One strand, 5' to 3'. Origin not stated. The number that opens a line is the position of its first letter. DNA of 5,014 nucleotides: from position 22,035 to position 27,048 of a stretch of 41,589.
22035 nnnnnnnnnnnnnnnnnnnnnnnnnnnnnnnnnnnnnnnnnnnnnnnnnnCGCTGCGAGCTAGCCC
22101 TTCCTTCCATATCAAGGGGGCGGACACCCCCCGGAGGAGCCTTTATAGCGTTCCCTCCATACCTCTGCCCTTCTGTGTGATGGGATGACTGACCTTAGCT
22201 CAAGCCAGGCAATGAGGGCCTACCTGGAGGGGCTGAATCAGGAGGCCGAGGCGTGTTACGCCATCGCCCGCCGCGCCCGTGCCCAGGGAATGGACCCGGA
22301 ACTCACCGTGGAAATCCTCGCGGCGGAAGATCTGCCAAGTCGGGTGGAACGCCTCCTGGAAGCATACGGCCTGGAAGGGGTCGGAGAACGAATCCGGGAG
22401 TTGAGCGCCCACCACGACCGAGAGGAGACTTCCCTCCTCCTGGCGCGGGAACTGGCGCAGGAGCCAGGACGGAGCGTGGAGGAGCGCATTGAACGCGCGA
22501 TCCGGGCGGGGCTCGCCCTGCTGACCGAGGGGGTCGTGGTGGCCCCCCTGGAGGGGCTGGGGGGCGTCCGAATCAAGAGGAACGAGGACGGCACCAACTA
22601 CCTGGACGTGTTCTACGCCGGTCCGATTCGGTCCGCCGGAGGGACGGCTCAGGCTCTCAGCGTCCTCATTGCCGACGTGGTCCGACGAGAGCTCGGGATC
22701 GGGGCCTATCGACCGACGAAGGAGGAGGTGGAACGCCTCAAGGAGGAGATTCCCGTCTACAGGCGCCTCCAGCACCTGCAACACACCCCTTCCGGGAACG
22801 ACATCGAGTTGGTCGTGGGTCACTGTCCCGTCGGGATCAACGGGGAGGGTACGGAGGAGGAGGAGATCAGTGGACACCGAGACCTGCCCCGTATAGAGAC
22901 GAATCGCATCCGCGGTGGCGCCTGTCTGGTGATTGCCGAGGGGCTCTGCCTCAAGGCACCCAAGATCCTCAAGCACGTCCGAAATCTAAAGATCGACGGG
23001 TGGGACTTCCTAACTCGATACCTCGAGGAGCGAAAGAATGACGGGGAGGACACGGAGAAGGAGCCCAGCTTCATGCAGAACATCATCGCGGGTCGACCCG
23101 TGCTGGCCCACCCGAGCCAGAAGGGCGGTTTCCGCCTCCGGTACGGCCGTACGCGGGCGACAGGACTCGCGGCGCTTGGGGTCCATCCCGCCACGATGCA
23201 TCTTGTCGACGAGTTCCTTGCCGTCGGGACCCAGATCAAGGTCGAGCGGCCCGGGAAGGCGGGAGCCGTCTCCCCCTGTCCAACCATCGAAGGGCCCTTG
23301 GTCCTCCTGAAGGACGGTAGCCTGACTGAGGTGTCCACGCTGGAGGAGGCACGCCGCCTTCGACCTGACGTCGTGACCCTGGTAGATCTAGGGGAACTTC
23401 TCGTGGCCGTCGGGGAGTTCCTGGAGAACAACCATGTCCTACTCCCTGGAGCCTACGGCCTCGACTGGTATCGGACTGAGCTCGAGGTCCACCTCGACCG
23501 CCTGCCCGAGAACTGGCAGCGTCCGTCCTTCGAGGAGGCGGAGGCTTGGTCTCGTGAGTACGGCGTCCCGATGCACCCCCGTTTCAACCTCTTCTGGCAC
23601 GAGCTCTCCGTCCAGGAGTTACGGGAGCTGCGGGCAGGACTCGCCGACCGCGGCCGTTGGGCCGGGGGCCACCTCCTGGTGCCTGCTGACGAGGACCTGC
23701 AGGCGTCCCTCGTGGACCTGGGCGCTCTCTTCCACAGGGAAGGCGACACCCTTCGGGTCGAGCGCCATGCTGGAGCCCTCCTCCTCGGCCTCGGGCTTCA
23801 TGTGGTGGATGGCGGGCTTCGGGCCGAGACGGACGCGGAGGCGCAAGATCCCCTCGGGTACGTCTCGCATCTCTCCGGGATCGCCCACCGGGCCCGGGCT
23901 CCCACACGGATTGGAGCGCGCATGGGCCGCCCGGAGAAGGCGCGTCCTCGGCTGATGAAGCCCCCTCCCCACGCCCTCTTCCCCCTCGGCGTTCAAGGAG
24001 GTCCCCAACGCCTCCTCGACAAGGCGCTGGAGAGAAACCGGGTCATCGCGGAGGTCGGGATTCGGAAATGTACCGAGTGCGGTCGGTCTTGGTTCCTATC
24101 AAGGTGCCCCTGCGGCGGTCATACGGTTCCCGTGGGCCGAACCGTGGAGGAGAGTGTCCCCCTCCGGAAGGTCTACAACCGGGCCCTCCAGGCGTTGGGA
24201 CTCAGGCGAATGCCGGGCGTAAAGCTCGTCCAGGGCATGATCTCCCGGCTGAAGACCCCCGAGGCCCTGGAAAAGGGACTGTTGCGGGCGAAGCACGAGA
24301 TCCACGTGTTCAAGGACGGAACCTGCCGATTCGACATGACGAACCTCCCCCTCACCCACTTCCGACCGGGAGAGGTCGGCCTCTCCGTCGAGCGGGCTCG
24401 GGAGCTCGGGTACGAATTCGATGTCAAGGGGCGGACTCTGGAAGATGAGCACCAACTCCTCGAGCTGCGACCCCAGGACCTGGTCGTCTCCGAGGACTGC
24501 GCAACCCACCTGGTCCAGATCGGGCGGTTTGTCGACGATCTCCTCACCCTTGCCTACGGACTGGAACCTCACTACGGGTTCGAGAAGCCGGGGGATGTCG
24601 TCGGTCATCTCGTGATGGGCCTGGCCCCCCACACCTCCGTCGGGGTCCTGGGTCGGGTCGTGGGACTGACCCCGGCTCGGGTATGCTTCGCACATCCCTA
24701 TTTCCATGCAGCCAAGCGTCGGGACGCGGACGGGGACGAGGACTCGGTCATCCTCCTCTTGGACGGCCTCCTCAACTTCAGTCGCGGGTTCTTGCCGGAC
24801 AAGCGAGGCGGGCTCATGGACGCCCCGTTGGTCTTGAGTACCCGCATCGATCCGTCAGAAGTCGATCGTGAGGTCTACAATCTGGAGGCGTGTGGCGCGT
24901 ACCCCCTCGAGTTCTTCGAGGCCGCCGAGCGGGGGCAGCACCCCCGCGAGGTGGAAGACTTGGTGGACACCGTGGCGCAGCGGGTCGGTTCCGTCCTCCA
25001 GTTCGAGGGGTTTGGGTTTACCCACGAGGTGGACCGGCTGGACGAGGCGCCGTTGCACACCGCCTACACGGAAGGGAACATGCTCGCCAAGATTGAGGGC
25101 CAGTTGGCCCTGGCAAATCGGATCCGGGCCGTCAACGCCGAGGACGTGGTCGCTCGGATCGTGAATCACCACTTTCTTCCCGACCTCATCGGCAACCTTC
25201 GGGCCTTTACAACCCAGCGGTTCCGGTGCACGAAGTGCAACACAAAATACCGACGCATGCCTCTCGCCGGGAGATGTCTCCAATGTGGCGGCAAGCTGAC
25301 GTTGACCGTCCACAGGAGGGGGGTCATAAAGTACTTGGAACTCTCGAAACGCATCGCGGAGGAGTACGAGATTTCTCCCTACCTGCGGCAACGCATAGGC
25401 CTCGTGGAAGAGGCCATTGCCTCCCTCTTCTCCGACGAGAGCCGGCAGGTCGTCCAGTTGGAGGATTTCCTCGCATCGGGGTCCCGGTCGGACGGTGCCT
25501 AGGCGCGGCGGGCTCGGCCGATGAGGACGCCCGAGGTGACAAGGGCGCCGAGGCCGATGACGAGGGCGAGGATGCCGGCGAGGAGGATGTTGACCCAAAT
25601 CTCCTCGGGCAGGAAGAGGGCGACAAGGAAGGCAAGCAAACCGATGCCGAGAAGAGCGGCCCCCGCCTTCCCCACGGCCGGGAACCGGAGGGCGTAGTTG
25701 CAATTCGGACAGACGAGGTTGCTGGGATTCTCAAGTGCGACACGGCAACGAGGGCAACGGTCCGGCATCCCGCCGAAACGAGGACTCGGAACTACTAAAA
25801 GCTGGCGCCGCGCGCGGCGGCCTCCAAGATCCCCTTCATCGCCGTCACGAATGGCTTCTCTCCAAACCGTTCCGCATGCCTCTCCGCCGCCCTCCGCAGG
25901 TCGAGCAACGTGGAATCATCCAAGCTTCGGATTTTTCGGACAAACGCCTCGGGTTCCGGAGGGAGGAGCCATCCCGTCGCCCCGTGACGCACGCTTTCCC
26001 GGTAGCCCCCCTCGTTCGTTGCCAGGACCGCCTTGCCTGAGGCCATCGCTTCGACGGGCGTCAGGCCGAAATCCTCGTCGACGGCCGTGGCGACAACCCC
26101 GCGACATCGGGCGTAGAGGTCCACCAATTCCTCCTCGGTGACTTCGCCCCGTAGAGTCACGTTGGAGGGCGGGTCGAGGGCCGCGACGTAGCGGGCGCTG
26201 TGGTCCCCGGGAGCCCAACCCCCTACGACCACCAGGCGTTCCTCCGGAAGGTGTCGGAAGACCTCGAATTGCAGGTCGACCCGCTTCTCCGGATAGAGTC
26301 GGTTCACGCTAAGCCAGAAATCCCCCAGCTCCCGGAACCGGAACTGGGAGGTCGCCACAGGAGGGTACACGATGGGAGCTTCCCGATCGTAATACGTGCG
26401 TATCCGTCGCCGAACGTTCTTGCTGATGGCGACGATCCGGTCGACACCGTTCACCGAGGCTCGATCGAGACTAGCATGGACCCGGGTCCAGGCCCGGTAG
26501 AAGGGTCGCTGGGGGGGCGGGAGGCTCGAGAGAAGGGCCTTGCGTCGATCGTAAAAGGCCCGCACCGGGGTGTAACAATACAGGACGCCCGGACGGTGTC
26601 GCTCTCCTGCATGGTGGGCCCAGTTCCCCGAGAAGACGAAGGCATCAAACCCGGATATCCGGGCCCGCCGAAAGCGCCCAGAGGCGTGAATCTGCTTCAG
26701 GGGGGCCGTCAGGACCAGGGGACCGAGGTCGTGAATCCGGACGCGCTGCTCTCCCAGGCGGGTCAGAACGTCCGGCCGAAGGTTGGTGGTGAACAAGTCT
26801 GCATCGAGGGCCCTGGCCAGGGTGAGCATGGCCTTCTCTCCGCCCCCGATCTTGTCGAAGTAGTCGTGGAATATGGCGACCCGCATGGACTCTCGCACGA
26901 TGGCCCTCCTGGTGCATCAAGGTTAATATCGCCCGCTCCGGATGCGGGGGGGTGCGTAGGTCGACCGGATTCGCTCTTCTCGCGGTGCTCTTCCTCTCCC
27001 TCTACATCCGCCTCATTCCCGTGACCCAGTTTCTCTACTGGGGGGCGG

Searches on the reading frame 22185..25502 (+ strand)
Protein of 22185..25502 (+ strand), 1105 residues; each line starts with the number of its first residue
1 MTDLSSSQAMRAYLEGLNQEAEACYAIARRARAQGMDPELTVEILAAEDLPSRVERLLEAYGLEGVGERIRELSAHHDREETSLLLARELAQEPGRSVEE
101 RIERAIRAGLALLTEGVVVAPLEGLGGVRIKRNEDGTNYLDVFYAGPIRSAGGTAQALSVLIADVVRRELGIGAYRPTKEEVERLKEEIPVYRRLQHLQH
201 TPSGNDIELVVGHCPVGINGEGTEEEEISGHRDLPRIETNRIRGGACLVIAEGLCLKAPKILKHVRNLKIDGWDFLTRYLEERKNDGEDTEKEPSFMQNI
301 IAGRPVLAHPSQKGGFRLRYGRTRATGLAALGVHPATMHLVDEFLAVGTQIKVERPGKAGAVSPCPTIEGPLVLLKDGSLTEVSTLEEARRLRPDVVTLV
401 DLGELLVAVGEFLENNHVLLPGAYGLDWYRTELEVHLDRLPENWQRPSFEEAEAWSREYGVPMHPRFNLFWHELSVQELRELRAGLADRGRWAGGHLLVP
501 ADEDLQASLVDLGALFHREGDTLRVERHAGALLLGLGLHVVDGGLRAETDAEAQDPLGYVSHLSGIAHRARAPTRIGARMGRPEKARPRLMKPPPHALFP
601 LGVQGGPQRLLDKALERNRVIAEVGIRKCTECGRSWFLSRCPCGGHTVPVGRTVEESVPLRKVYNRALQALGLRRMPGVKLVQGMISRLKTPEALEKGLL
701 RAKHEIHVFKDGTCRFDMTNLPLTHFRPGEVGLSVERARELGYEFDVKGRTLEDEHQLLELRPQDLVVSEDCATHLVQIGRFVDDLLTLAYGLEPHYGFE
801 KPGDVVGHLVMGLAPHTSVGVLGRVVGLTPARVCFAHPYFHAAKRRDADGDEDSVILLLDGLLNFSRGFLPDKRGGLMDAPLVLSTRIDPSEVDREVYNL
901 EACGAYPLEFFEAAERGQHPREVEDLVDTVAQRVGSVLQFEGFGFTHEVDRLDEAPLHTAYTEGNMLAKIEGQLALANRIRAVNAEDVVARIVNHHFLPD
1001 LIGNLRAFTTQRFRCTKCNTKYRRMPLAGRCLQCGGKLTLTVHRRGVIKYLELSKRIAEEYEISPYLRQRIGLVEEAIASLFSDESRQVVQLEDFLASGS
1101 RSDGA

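Call 7: search_protein_families(library=pfam, proteins=[window:22185-25502:+])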
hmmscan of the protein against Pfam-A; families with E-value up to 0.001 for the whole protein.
window:22185-25502:+ (1105 aa): 4 families
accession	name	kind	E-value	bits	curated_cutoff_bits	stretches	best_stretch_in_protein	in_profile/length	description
PF24846.1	PolC_DP2_cat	-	2.3e-127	424.5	24.3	1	675-962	4-291/299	DNA polymerase II large subunit DP2, catalytic domain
PF24844.1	PolC_DP2_central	-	1e-126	423.2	24.3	1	289-657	7-367/372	DNA polymerase II large subunit DP2, central domain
PF03833.19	PolC_DP2_N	-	1.5e-108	362.5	24.3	1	13-280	2-269/271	DNA polymerase II large subunit DP2, N-terminal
PF22912.2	zf-DPOE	-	4.1e-06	27.3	21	1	1010-1063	2-53/58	Zinc finger domain of DNA polymerase-epsilon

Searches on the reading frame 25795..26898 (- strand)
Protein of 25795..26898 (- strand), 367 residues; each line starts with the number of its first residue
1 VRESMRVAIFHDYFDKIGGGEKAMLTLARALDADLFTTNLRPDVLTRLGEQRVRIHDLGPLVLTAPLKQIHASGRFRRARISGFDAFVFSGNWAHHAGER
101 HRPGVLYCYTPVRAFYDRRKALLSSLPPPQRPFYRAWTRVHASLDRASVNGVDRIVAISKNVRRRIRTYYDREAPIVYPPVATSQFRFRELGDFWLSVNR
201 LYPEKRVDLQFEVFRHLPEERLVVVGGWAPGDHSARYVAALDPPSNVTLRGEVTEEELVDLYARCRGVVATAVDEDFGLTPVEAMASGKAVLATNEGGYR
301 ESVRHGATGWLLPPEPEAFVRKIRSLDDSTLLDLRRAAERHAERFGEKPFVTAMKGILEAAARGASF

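Call 22: search_protein_families(library=pfam, proteins=[window:25795-26898:-])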
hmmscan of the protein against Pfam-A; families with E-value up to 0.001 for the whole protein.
window:25795-26898:- (367 aa): 4 families
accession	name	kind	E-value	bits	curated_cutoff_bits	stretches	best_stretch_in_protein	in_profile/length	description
PF00534.26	Glycos_transf_1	-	3.8e-28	98.6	26.4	1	193-338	16-165/172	Glycosyl transferases group 1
PF13692.12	Glyco_trans_1_4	-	3.5e-21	76.4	27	1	196-326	5-139/142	Glycosyl transferases group 1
PF13439.12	Glyco_transf_4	-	9.3e-06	26.2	28.5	1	17-183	1-168/170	Glycosyltransferase Family 4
PF13524.12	Glyco_trans_1_2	-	0.00021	21.7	25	1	214-340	9-127/144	Glycosyl transferase-like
